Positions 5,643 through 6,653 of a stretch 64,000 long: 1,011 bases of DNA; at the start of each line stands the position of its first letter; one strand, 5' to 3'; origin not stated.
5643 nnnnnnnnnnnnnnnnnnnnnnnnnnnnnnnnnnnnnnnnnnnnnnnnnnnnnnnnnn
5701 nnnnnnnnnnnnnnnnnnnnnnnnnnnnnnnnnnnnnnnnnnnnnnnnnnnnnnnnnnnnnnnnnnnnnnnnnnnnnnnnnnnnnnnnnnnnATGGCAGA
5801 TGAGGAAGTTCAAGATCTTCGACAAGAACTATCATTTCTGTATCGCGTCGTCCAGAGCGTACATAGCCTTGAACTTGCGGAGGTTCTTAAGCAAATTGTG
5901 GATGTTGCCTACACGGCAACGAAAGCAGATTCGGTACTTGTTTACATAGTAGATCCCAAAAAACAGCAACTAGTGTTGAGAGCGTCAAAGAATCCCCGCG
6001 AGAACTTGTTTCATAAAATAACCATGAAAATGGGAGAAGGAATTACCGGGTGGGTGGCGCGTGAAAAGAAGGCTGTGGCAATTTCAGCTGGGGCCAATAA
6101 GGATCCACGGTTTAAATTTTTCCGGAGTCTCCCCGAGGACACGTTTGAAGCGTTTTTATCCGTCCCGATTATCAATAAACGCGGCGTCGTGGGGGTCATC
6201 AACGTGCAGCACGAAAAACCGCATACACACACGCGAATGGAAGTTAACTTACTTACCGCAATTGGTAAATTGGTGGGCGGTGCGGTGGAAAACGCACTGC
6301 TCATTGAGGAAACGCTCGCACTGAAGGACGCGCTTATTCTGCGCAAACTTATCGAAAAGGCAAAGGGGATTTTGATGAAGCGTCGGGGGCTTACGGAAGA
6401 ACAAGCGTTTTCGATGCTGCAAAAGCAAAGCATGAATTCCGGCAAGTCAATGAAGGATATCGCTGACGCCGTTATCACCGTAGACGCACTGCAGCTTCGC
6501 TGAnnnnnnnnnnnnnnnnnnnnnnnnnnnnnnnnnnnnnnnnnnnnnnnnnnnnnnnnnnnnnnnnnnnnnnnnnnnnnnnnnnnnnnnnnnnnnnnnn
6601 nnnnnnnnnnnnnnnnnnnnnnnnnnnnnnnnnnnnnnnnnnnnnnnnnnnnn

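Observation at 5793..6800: GAF-ANTAR regulator next to a glnA leader with a dual-hexaloop ANTAR target and terminator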

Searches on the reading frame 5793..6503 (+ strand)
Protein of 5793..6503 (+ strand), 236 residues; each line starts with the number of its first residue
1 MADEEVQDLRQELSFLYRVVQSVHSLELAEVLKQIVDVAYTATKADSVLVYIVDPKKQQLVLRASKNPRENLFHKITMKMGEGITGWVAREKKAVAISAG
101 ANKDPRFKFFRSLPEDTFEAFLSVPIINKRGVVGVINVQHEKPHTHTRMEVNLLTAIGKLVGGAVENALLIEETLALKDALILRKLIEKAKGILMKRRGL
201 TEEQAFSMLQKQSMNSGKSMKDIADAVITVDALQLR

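Call 3: search_protein_families(library=pfam, proteins=[window:5793-6503:+])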
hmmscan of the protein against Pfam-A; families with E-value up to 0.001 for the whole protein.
window:5793-6503:+ (236 aa): 4 families
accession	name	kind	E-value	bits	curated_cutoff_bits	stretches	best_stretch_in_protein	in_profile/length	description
PF03861.19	ANTAR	-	7.1e-21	74.2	27.3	1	177-228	3-54/54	ANTAR domain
PF01590.32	GAF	-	1.7e-16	61.4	22.4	1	28-164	2-132/133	GAF domain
PF13185.12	GAF_2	-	3.3e-16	60.2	28.6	1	26-166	2-136/136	GAF domain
PF13492.12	GAF_3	-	3.3e-11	44.1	27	1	28-167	2-129/129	GAF domain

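Call 8: find_homologous_proteins(query=window:5793-6503:+)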
Query window:5793-6503:+ (236 aa): 6814 proteins with E <= 0.001 among 7697 candidates; the best 120 are listed.
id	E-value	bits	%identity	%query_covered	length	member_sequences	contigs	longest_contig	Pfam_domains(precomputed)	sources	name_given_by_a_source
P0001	4.5e-144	495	100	100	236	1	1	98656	PF13185.13,PF01590.33,PF03861.20,PF13492.13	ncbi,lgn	-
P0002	5.8e-101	355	69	100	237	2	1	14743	PF13185.13,PF01590.33,PF03861.20,PF13492.13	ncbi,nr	ncbi:GAF and ANTAR domain-containing protein [Candidatus Gottesmanbacteria bacterium]|nr:GAF and ANT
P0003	7.2e-101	354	70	100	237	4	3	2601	PF13185.13,PF01590.33,PF03861.20,PF13492.13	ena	-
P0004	1.5e-100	353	70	100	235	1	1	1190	PF13185.13,PF01590.33,PF03861.20,PF13492.13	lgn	-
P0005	2.5e-100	352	73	95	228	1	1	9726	PF13185.13,PF01590.33,PF03861.20,PF13492.13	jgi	jgi:signal transduction protein with GAF and PtsI domain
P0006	5.4e-100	351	71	99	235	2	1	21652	PF13185.13,PF01590.33,PF03861.20,PF13492.13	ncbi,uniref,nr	ncbi:hypothetical protein A2Z00_03095 [Candidatus Gottesmanbacteria bacterium RBG_13_45_10]|uniref:A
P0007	6.7e-100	351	69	100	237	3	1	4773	PF13185.13,PF01590.33,PF03861.20,PF13492.13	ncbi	-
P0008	1.6e-99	350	70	100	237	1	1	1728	PF13185.13,PF01590.33,PF03861.20,PF13492.13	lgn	-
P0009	2.2e-99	349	68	100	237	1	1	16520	PF13185.13,PF01590.33,PF03861.20,PF13492.13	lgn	-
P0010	2.2e-99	349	71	98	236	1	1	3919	PF13185.13,PF01590.33,PF03861.20,PF13492.13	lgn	-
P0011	3.8e-99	349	68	100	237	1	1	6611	PF13185.13,PF01590.33,PF03861.20,PF13492.13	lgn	-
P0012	5.0e-99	348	72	97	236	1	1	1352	PF13185.13,PF01590.33,PF03861.20,PF13492.13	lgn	-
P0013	6.8e-99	348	69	100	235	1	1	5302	PF13185.13,PF01590.33,PF03861.20,PF13492.13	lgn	-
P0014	1.2e-98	347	69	99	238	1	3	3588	PF13185.13,PF01590.33,PF03861.20,PF13492.13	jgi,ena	-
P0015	1.3e-98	347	71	97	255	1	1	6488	PF13185.13,PF01590.33,PF03861.20,PF13492.13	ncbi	-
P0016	1.7e-98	347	68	100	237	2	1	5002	PF13185.13,PF01590.33,PF03861.20,PF13492.13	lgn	-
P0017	3.1e-98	346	69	99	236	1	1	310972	PF13185.13,PF01590.33,PF03861.20,PF13492.13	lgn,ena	-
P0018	3.1e-98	346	67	100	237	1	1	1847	PF13185.13,PF01590.33,PF03861.20,PF13492.13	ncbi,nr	ncbi:MAG TPA: GAF domain-containing protein [Terriglobales bacterium]|nr:GAF domain-containing prote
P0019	3.2e-98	346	71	97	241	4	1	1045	PF13185.13,PF01590.33,PF03861.20,PF13492.13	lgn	-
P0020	4.6e-98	345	69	100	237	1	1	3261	PF13185.13,PF01590.33,PF03861.20,PF13492.13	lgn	-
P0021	6.3e-98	345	69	100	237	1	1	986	PF13185.13,PF01590.33,PF03861.20,PF13492.13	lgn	-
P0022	6.4e-98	345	72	94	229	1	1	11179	PF13185.13,PF01590.33,PF03861.20,PF13492.13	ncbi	-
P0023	1.1e-97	344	67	97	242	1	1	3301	PF13185.13,PF01590.33,PF03861.20,PF13492.13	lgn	-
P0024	1.3e-97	344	70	97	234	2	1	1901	PF13185.13,PF01590.33,PF03861.20,PF13492.13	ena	-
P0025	1.4e-97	344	67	100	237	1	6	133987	PF13185.13,PF01590.33,PF03861.20,PF13492.13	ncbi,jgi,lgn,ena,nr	ncbi:MAG TPA: ANTAR domain-containing protein [Patescibacteria group bacterium]|jgi:uroporphyrinogen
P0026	2.1e-97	343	68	100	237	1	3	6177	PF13185.13,PF01590.33,PF03861.20,PF13492.13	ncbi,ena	-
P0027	2.5e-97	343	69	100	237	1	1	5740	PF13185.13,PF01590.33,PF03861.20,PF13492.13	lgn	-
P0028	3.2e-97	342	69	98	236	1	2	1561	PF13185.13,PF01590.33,PF03861.20,PF13492.13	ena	-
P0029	3.2e-97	342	69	99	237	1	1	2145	PF13185.13,PF01590.33,PF03861.20,PF13492.13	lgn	-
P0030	6.4e-97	341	69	99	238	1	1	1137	PF13185.13,PF01590.33,PF03861.20,PF13492.13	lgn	-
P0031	1.1e-96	341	67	98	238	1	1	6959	PF13185.13,PF01590.33,PF03861.20,PF13492.13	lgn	-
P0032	1.3e-96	340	66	100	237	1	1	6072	PF13185.13,PF01590.33,PF03861.20,PF13492.13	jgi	-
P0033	2.8e-96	339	70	97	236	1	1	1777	PF13185.13,PF01590.33,PF03861.20,PF13492.13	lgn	-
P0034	2.8e-96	339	70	96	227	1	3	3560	PF13185.13,PF01590.33,PF03861.20,PF13492.13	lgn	-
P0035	3.2e-96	339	68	99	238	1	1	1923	PF13185.13,PF01590.33,PF03861.20,PF13492.13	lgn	-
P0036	3.5e-96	339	68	97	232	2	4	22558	PF13185.13,PF01590.33,PF03861.20,PF13492.13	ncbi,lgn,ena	-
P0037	3.7e-96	339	70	97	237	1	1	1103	PF13185.13,PF01590.33,PF03861.20,PF13492.13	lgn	-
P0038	6.1e-96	338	70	95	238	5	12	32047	PF13185.13,PF01590.33,PF03861.20,PF13492.13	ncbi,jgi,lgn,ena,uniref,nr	ncbi:MAG: hypothetical protein UY16_C0024G0005 [Candidatus Gottesmanbacteria bacterium GW2011_GWA2_4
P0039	6.4e-96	338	70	96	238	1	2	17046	PF13185.13,PF01590.33,PF03861.20,PF13492.13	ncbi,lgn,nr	ncbi:GAF and ANTAR domain-containing protein [Candidatus Gottesmanbacteria bacterium]|nr:GAF and ANT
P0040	8.9e-96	338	67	99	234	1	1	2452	PF13185.13,PF01590.33,PF03861.20,PF13492.13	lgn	-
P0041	9.8e-96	337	67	99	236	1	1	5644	PF13185.13,PF01590.33,PF03861.20,PF13492.13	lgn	-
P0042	1.1e-95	337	68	100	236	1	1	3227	PF13185.13,PF01590.33,PF03861.20,PF13492.13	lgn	-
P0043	1.2e-95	337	70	94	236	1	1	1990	PF13185.13,PF01590.33,PF03861.20,PF13492.13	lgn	-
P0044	1.2e-95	337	67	99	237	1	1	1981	PF13185.13,PF01590.33,PF03861.20,PF13492.13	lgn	-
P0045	1.2e-95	337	66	100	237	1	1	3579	PF13185.13,PF01590.33,PF03861.20,PF13492.13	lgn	-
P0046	1.2e-95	337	68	99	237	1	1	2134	PF13185.13,PF01590.33,PF03861.20,PF13492.13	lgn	-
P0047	1.6e-95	337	66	100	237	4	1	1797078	PF13185.13,PF01590.33,PF03861.20,PF13492.13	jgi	jgi:uroporphyrinogen-III synthase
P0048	1.7e-95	337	69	95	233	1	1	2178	PF13185.13,PF01590.33,PF03861.20,PF13492.13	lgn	-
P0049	2.0e-95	336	67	98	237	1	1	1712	PF13185.13,PF01590.33,PF03861.20,PF13492.13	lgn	-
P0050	2.5e-95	336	68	97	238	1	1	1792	PF13185.13,PF01590.33,PF03861.20,PF13492.13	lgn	-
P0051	3.1e-95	336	67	100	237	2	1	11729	PF13185.13,PF01590.33,PF03861.20,PF13492.13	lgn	-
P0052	3.8e-95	336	67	100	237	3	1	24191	PF13185.13,PF01590.33,PF03861.20,PF13492.13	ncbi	ncbi:MAG: ANTAR domain-containing protein [Anaerolineales bacterium]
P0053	4.3e-95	335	66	98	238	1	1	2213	PF13185.13,PF01590.33,PF03861.20,PF13492.13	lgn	-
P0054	4.4e-95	335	69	97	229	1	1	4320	PF13185.13,PF01590.33,PF03861.20,PF13492.13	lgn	-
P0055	4.7e-95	335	71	95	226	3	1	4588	PF13185.13,PF01590.33,PF03861.20,PF13492.13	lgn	-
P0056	4.8e-95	335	66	96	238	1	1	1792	PF13185.13,PF01590.33,PF03861.20,PF13492.13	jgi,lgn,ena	-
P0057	5.6e-95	335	66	99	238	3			PF13185.13,PF01590.33,PF03861.20,PF13492.13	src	-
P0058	5.8e-95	335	66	100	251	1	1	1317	PF13185.13,PF01590.33,PF03861.20,PF13492.13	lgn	-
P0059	5.8e-95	335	68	98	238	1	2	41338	PF13185.13,PF01590.33,PF03861.20,PF13492.13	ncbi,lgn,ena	-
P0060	7.4e-95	335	68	98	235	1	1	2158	PF13185.13,PF01590.33,PF03861.20,PF13492.13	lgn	-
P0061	8.2e-95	334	68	99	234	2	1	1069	PF13185.13,PF01590.33,PF03861.20,PF13492.13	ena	-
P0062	8.3e-95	334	70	98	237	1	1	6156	PF13185.13,PF01590.33,PF03861.20,PF13492.13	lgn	-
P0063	9.2e-95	334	65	100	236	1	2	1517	PF13185.13,PF01590.33,PF03861.20,PF13492.13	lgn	-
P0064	1.1e-94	334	68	96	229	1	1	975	PF13185.13,PF01590.33,PF03861.20,PF13492.13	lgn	-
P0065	1.2e-94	334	66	100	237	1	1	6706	PF13185.13,PF01590.33,PF03861.20,PF13492.13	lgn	-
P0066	1.2e-94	334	64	100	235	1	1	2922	PF13185.13,PF01590.33,PF03861.20,PF13492.13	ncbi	-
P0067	1.4e-94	334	64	98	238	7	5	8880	PF13185.13,PF01590.33,PF03861.20,PF13492.13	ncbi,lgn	-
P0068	1.5e-94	334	66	100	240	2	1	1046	PF13185.13,PF01590.33,PF03861.20,PF13492.13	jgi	jgi:uroporphyrinogen-III synthase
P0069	1.9e-94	333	67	100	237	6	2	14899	PF13185.13,PF01590.33,PF03861.20,PF13492.13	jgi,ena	jgi:uroporphyrinogen-III synthase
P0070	2.0e-94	333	67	100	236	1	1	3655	PF13185.13,PF01590.33,PF03861.20,PF13492.13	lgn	-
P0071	2.0e-94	333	70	97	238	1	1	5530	PF13185.13,PF01590.33,PF03861.20,PF13492.13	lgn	-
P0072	2.3e-94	333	64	100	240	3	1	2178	PF13185.13,PF01590.33,PF03861.20,PF13492.13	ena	-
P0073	2.4e-94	333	68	97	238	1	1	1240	PF13185.13,PF01590.33,PF03861.20,PF13492.13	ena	-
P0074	2.4e-94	333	67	96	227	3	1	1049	PF13185.13,PF01590.33,PF03861.20,PF13492.13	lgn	-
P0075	2.5e-94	333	67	100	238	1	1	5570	PF13185.13,PF01590.33,PF03861.20,PF13492.13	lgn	-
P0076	3.5e-94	332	67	97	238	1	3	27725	PF13185.13,PF01590.33,PF03861.20,PF13492.13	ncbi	-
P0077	3.8e-94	332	67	97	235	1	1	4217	PF13185.13,PF01590.33,PF03861.20,PF13492.13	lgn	-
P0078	4.7e-94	332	65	97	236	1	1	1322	PF13185.13,PF01590.33,PF03861.20,PF13492.13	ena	-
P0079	4.7e-94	332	65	98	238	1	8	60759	PF13185.13,PF01590.33,PF03861.20,PF13492.13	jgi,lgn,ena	jgi:uroporphyrinogen-III synthase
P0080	5.0e-94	332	67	100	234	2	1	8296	PF13185.13,PF01590.33,PF03861.20,PF13492.13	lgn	-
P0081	5.6e-94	332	70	93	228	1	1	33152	PF13185.13,PF01590.33,PF03861.20,PF13492.13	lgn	-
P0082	5.8e-94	332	68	97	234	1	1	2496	PF13185.13,PF01590.33,PF03861.20,PF13492.13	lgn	-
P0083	5.8e-94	332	66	98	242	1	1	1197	PF13185.13,PF01590.33,PF03861.20,PF13492.13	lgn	-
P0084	5.9e-94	332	64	100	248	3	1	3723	PF13185.13,PF01590.33,PF03861.20,PF13492.13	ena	-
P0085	5.9e-94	332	67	97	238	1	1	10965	PF13185.13,PF01590.33,PF03861.20,PF13492.13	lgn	-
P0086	6.4e-94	332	64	100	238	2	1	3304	PF13185.13,PF01590.33,PF03861.20,PF13492.13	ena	-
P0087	6.8e-94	331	65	100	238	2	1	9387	PF13185.13,PF01590.33,PF03861.20,PF13492.13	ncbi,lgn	-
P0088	7.1e-94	331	67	99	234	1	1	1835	PF13185.13,PF01590.33,PF03861.20,PF13492.13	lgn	-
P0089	7.2e-94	331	64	100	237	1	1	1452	PF13185.13,PF01590.33,PF03861.20,PF13492.13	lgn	-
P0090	8.0e-94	331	65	100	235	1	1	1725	PF13185.13,PF01590.33,PF03861.20,PF13492.13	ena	-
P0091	1.0e-93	331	66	97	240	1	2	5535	PF13185.13,PF01590.33,PF03861.20,PF13492.13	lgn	-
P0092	1.1e-93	331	66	97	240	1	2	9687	PF13185.13,PF01590.33,PF03861.20,PF13492.13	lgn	-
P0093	1.2e-93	331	67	97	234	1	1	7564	PF13185.13,PF01590.33,PF03861.20,PF13492.13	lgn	-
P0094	1.2e-93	331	68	97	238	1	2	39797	PF13185.13,PF01590.33,PF03861.20,PF13492.13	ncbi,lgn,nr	ncbi:GAF and ANTAR domain-containing protein [Candidatus Gottesmanbacteria bacterium]|nr:GAF and ANT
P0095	1.3e-93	331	65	99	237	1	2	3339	PF13185.13,PF01590.33,PF03861.20,PF13492.13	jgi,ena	-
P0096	1.5e-93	330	66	100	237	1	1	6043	PF13185.13,PF01590.33,PF03861.20,PF13492.13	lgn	-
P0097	1.5e-93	330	68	96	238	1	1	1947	PF13185.13,PF01590.33,PF03861.20,PF13492.13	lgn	-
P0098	1.6e-93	330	66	99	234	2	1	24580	PF13185.13,PF01590.33,PF03861.20,PF13492.13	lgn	-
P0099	1.7e-93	330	68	96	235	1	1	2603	PF13185.13,PF01590.33,PF03861.20,PF13492.13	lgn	-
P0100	1.7e-93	330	66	98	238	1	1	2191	PF13185.13,PF01590.33,PF03861.20,PF13492.13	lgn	-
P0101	1.8e-93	330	69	96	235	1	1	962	PF13185.13,PF01590.33,PF03861.20,PF13492.13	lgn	-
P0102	1.9e-93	330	65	99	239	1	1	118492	PF13185.13,PF01590.33,PF03861.20,PF13492.13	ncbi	-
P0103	1.9e-93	330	67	100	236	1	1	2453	PF13185.13,PF01590.33,PF03861.20,PF13492.13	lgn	-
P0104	1.9e-93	330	64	99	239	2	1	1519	PF13185.13,PF01590.33,PF03861.20,PF13492.13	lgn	-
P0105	2.0e-93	330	66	99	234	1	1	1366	PF13185.13,PF01590.33,PF03861.20,PF13492.13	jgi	jgi:uroporphyrinogen-III synthase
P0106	2.1e-93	330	66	98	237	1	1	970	PF13185.13,PF01590.33,PF03861.20,PF13492.13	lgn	-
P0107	2.1e-93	330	65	96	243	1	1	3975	PF13185.13,PF01590.33,PF03861.20,PF13492.13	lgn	-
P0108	2.7e-93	330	66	98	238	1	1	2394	PF13185.13,PF01590.33,PF03861.20,PF13492.13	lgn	-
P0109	2.7e-93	330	69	93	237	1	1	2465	PF13185.13,PF01590.33,PF03861.20,PF13492.13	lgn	-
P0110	3.0e-93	329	64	100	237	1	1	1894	PF13185.13,PF01590.33,PF03861.20,PF13492.13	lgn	-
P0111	3.8e-93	329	66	100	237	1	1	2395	PF13185.13,PF01590.33,PF03861.20,PF13492.13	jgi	jgi:signal transduction protein with GAF and PtsI domain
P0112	4.2e-93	329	64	100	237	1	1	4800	PF13185.13,PF01590.33,PF03861.20,PF13492.13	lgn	-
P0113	5.7e-93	328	64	100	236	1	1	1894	PF13185.13,PF01590.33,PF03861.20,PF13492.13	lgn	-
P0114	8.3e-93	328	66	99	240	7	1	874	PF13185.13,PF01590.33,PF03861.20,PF13492.13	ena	-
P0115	1.1e-92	327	67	97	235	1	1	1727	PF13185.13,PF01590.33,PF03861.20,PF13492.13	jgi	jgi:uroporphyrinogen-III synthase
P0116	1.1e-92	327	67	94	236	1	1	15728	PF13185.13,PF01590.33,PF03861.20,PF13492.13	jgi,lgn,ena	-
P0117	1.1e-92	327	66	95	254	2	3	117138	PF13185.13,PF01590.33,PF03861.20,PF13492.13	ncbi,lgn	-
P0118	1.4e-92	327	67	96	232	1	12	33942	PF13185.13,PF01590.33,PF03861.20,PF13492.13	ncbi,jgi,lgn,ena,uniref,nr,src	ncbi:hypothetical protein A3D78_00380 [Candidatus Gottesmanbacteria bacterium RIFCSPHIGHO2_02_FULL_3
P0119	1.5e-92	327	66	97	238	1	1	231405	PF13185.13,PF01590.33,PF03861.20,PF13492.13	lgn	-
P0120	1.9e-92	327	67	97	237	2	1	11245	PF13185.13,PF01590.33,PF03861.20,PF13492.13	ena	-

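Call 13: find_related_loci(query=A1, collection=genome_contigs, flank=3000)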
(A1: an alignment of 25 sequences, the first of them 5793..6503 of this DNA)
Query A1 (236 aa) in genome_contigs; peptide patterns used: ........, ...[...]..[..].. (x = any residue, [..] = any of these).
600 stretches matched a pattern (row limit reached: there are more); 576 encode a relative of the query (tblastn E <= 1e-3); the best 80 are kept; 80 distinct loci.
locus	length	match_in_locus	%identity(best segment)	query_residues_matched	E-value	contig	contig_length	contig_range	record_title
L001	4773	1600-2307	69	1-236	4e-111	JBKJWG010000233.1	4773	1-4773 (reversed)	MAG: Anaerolineales bacterium isolate swi_bin.130 k127_4646882, whole genome shotgun sequence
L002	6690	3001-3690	70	6-235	9e-108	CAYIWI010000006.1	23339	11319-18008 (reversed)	MAG TPA_asm: uncultured Gammaproteobacteria bacterium isolate ERP119705_co3_560 genome assembly, contig: NODE_2444_lengt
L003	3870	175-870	64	4-235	7e-106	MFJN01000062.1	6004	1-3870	MAG: Candidatus Gottesmanbacteria bacterium RIFCSPHIGHO2_02_FULL_40_13 rifcsphigho2_02_scaffold_79107, whole genome shot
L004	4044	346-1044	63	3-235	9e-99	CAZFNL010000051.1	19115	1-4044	MAG TPA_asm: uncultured Gammaproteobacteria bacterium isolate SRP271791_co1_7 genome assembly, contig: k141_474051, whol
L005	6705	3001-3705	60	2-236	4e-97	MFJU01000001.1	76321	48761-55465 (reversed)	MAG: Candidatus Gottesmanbacteria bacterium RIFCSPLOWO2_01_FULL_42_22 rifcsplowo2_01_scaffold_1022, whole genome shotgun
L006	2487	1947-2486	61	1-180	8e-74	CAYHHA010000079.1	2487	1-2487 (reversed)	MAG TPA_asm: uncultured Gammaproteobacteria bacterium isolate ERP119702_co3_129 genome assembly, contig: NODE_43604_leng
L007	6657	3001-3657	49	11-228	2e-68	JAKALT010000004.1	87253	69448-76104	MAG: bacterium isolate WY5.bin133 NODE_401_length_87253_cov_2.131293, whole genome shotgun sequence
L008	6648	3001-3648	52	12-228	5e-66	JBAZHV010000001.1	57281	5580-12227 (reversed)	MAG: Candidatus Paceibacterota bacterium isolate SO_2017_LW3_79 NODE_1114_length_57281_cov_9.151538_LW162_2017, whole ge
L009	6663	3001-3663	47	12-231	9e-66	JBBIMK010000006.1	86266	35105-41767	MAG: bacterium isolate BQF170218_bin_230 NODE_357_length_86266_cov_9.558560, whole genome shotgun sequence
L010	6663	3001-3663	47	13-234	3e-65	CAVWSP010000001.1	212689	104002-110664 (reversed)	MAG: Terriglobia bacterium isolate MFD05442.bin.2.67 genome assembly, contig: contig_1060, whole genome shotgun sequence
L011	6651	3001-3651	51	11-228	4e-65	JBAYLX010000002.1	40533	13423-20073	MAG: Candidatus Paceibacterota bacterium isolate SO_2016_LW1_25 scaffold00714_LW64-88_2016, whole genome shotgun sequenc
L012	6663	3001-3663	47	13-234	7e-65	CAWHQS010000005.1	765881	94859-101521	MAG: Terriglobia bacterium isolate MFD06714.bin.1.217 genome assembly, contig: contig_25676, whole genome shotgun sequen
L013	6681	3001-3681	46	9-234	8e-65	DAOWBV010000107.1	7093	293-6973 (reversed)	MAG TPA_asm: Planctomycetota bacterium isolate CSMAG_1870 CSMAG_1870_k141_4821870_length_7093_cov_11.0000, whole genome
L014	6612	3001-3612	49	28-233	4e-64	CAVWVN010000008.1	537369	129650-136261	MAG: Terriglobia bacterium isolate MFD00822.bin.1.51 genome assembly, contig: contig_47672, whole genome shotgun sequenc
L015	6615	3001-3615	48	28-234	4e-64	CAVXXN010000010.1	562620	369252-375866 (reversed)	MAG: Terriglobia bacterium isolate MFD01213.bin.2.71 genome assembly, contig: contig_3243, whole genome shotgun sequence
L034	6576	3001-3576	51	5-197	2e-58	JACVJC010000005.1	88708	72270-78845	MAG: Candidatus Geothermocultor quzhuomuensis isolate QZM4_1.bin.14 contig005, whole genome shotgun sequence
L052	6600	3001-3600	48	28-229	6e-57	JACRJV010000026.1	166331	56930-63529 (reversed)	MAG: Candidatus Uhrbacteria bacterium isolate NC_groundwater_1838_Pr3_B-0.1um_52_12 SR-2_scaffold_141_3907637, whole gen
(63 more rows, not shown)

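Call 17: find_related_loci(query=window:5793-6503:+, collection=metagenome_contigs, flank=2500)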
Query window:5793-6503:+ (236 aa) in metagenome_contigs; peptide patterns used: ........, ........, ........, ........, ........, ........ (x = any residue, [..] = any of these).
600 stretches matched a pattern (row limit reached: there are more); 553 encode a relative of the query (tblastn E <= 1e-3); the best 80 are kept; 80 distinct loci.
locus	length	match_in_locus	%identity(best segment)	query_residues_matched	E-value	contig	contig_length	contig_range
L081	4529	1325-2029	67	1-235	3e-109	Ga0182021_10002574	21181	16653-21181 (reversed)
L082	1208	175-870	64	4-235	5e-115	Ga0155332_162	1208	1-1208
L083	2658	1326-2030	65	1-235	2e-109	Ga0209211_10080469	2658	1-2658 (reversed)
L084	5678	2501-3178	67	10-235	2e-102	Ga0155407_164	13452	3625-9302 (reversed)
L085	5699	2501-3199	66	3-235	1e-102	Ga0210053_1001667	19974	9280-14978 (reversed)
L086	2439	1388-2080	62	5-235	4e-104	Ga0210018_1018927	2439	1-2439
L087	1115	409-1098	65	6-235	1e-107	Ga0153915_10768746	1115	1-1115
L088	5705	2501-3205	60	2-236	2e-97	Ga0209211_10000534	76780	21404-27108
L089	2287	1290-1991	59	2-235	6e-100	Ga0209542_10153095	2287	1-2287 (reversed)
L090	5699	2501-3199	59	3-235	5e-96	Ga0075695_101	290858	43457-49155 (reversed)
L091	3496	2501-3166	63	7-228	1e-93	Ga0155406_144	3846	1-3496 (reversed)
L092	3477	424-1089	63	7-228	4e-94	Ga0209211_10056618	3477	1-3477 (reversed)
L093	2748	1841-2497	59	10-228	6e-88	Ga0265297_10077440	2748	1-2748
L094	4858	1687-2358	61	11-234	1e-82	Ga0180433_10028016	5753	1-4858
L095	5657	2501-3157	57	16-234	3e-81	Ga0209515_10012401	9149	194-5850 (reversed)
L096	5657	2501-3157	53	11-228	1e-71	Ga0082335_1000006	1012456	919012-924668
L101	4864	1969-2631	47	12-234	9e-66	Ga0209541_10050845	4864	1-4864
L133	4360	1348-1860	52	7-173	6e-54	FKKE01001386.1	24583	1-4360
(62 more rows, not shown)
